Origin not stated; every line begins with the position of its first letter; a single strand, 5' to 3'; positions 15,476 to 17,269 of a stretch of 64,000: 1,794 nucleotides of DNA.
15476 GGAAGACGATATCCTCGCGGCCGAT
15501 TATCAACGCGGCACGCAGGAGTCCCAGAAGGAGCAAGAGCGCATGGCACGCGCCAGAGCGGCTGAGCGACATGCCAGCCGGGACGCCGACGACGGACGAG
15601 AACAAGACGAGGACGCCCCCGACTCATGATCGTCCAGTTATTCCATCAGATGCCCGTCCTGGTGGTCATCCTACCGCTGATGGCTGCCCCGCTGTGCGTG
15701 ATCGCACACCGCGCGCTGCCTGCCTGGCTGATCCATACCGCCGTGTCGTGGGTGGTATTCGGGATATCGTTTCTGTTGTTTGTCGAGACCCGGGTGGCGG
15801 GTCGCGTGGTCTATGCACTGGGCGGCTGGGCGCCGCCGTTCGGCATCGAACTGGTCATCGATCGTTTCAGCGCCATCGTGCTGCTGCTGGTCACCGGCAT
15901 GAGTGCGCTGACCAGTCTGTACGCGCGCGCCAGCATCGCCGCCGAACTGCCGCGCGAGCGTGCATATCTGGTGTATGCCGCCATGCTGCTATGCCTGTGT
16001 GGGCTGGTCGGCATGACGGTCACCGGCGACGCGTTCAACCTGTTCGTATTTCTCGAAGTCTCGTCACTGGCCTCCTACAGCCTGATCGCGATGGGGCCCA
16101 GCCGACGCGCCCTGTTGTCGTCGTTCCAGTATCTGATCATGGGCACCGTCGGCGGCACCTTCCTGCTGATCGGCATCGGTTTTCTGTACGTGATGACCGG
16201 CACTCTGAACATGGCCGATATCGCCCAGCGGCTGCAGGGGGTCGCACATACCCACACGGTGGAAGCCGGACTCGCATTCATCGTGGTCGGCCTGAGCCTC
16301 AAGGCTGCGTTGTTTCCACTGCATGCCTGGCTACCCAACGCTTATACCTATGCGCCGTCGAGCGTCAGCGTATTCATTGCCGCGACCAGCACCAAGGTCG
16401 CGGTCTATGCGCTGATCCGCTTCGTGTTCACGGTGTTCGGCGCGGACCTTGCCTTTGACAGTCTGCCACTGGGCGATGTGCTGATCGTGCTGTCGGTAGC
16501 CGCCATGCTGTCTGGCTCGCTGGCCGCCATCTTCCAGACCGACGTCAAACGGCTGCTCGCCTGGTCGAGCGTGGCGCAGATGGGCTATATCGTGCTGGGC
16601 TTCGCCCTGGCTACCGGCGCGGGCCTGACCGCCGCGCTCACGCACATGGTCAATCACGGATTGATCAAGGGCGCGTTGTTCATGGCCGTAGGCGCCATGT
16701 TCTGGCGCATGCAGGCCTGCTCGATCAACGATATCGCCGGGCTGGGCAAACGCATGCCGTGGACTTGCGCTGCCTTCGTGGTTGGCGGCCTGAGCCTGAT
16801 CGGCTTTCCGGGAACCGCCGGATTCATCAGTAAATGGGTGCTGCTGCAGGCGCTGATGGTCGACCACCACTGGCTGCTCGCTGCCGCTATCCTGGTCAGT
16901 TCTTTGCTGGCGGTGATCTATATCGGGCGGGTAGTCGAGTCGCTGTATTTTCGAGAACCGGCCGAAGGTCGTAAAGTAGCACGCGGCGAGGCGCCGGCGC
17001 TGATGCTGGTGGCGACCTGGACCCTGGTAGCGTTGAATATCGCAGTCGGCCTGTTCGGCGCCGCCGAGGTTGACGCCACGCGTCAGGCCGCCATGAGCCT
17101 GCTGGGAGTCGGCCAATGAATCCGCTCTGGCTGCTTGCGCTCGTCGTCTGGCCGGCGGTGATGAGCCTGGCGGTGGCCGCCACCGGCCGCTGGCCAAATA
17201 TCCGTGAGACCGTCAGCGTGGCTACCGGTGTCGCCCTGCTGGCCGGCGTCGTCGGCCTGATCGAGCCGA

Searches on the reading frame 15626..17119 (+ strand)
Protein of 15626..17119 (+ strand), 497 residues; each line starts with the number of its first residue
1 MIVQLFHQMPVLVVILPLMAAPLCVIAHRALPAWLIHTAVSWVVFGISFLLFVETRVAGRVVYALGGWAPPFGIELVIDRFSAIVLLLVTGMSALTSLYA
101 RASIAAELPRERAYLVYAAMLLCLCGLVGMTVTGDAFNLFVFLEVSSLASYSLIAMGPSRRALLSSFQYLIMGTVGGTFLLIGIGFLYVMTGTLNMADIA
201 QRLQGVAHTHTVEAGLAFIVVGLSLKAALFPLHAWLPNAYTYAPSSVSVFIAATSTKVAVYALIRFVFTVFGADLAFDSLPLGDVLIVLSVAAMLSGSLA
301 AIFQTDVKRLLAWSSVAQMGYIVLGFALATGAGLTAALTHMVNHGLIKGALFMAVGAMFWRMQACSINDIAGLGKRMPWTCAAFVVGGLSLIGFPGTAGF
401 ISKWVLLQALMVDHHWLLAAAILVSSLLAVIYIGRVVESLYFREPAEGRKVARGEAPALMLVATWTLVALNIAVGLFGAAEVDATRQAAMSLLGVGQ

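Call 50: find_encoding_contigs(protein=window:15626-17119:+, flank=10000, max_places=1)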
Protein window:15626-17119:+ (497 aa): 4 contigs read that carry it; 1 place shown.
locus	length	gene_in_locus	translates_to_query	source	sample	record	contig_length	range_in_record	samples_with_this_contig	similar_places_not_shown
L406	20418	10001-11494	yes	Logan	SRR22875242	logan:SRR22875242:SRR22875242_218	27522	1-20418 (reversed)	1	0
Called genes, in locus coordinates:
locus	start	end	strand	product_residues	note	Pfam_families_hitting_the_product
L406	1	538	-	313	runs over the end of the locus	PF00691:OmpA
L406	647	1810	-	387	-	PF00108:Thiolase_N, PF02803:Thiolase_C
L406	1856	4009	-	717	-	PF00378:ECH_1, PF16113:ECH_2, PF02737:3HCDH_N, PF00725:3HCDH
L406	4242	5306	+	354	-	-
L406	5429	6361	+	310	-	PF01022:HTH_5, PF12802:MarR_2 (weak), PF13489:Methyltransf_23, PF01209:Ubie_methyltran, PF08241:Methyltransf_11, PF08242:Methyltransf_12, PF13649:Methyltransf_25, PF13847:Methyltransf_31, +3 more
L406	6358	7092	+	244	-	PF09335:VTT_dom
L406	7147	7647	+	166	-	PF01899:MNHE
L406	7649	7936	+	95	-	PF04066:MrpF_PhaF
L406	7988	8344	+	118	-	PF03334:PhaG_MnhG_YufB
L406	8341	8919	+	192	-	PF13244:MbhD, PF20501:MbhE (weak)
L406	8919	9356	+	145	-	PF04039:MnhB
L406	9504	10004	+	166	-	PF00420:Oxidored_q2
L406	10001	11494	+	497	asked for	PF00361:Proton_antipo_M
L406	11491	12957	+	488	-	PF00361:Proton_antipo_M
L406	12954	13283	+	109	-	-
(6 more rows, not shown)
